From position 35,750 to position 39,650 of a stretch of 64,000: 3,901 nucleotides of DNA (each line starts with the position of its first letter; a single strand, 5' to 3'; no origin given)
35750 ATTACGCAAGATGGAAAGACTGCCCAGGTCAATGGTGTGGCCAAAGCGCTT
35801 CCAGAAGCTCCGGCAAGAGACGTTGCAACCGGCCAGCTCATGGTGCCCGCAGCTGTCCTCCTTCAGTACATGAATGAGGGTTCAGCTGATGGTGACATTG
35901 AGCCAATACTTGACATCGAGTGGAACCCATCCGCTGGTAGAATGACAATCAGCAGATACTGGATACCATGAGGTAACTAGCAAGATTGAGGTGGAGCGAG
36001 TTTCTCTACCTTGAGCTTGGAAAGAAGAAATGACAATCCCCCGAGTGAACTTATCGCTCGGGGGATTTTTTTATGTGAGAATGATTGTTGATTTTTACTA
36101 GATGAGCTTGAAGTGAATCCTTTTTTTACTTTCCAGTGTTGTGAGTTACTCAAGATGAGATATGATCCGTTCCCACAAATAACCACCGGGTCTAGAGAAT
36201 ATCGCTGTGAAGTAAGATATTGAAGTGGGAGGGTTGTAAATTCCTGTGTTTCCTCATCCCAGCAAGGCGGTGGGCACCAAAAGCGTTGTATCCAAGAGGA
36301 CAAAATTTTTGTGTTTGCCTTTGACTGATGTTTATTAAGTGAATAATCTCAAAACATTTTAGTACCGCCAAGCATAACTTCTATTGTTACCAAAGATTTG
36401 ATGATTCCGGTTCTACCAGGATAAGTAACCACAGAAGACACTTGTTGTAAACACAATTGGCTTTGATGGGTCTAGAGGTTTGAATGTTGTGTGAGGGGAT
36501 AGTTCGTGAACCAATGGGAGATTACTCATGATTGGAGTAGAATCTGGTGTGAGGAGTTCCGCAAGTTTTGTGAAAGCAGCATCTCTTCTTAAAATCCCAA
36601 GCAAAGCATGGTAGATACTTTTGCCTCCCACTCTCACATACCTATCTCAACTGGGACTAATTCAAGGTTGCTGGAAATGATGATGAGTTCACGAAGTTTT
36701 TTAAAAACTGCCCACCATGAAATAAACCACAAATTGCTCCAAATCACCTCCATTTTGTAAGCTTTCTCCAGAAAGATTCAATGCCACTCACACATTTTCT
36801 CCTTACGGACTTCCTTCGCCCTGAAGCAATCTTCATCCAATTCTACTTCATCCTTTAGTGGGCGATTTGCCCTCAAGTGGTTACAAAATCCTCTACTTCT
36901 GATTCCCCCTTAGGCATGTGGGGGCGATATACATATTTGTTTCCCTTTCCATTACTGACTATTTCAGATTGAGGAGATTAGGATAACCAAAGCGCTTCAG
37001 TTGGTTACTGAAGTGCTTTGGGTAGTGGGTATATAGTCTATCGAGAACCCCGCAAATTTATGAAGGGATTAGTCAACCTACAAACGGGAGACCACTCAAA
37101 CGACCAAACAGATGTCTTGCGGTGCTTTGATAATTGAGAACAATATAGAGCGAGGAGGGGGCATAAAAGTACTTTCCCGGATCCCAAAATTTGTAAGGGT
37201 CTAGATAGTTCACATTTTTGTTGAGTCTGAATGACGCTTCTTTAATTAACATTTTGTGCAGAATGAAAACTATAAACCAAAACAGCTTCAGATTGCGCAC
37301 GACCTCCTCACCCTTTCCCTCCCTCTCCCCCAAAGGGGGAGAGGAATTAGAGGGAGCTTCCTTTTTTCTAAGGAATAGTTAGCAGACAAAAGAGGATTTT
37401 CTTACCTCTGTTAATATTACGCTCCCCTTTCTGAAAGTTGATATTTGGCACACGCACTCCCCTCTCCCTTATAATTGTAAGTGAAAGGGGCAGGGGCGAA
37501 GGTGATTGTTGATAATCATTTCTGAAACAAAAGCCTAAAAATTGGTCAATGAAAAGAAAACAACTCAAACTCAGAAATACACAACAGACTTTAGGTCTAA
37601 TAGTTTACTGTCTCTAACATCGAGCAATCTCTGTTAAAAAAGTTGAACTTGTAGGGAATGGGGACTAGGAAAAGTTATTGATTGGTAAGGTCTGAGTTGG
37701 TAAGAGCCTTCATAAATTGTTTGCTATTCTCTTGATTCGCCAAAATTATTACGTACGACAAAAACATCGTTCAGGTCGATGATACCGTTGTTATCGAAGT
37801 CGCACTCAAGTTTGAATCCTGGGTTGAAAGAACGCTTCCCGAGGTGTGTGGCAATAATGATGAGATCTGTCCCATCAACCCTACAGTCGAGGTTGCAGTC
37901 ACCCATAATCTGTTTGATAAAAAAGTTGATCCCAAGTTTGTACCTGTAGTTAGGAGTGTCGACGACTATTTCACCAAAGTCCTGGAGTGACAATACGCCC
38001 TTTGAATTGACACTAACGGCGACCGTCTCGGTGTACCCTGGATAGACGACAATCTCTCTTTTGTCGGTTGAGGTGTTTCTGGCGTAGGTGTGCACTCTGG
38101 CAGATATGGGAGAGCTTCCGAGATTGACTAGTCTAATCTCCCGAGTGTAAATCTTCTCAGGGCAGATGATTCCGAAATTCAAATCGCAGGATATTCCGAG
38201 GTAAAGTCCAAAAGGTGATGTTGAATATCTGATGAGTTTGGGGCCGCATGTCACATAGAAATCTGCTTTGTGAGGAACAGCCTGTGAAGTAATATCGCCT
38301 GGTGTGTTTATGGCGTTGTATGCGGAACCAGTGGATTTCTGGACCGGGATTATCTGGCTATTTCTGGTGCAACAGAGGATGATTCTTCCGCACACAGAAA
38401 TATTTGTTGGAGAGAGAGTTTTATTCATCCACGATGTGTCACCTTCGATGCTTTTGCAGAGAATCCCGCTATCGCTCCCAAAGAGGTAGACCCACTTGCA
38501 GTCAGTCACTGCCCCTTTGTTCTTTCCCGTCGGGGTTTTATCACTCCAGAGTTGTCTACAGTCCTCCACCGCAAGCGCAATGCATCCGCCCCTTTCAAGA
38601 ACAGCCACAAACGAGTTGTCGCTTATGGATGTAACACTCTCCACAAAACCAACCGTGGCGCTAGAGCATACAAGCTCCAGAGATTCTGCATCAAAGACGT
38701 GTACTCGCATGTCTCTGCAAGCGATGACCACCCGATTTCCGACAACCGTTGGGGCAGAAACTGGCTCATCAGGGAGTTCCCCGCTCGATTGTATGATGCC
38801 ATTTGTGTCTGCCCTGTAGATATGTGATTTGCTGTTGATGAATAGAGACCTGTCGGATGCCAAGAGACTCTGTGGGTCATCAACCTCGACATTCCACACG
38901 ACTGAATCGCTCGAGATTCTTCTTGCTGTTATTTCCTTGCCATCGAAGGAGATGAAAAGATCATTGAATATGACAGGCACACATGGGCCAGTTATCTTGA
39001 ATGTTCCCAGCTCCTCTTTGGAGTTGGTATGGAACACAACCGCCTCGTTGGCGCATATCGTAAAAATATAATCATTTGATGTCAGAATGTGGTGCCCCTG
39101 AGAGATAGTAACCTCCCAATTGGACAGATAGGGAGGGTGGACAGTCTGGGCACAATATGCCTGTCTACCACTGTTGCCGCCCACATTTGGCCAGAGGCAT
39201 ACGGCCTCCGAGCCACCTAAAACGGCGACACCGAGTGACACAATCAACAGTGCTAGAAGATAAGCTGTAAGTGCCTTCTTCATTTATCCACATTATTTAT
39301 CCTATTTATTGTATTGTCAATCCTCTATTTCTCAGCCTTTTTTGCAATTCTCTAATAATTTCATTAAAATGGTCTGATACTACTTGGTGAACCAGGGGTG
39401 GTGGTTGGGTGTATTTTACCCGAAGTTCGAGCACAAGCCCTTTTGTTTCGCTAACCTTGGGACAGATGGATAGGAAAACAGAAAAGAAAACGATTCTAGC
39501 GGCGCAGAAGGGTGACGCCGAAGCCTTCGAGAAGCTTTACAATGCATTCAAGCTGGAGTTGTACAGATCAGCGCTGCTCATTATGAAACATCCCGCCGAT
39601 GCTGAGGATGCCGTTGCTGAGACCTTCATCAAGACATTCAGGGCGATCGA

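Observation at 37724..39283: Dockerin-bearing beta-propeller protein divergent from an ECF sigma operon, with no identified cohesin partner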

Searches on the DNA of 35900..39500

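Call 62: search_rna_families(source=window, start=35900, end=39500, threshold=evalue, max_evalue=0.1)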
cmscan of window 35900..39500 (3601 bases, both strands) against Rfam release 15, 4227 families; matches with E-value up to 0.1: 1.
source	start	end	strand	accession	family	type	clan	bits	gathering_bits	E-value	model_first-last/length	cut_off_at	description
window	35946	36073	+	RF00514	His_leader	Cis-reg; leader;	-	34.5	49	0.0048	1-126/126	no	Histidine operon leader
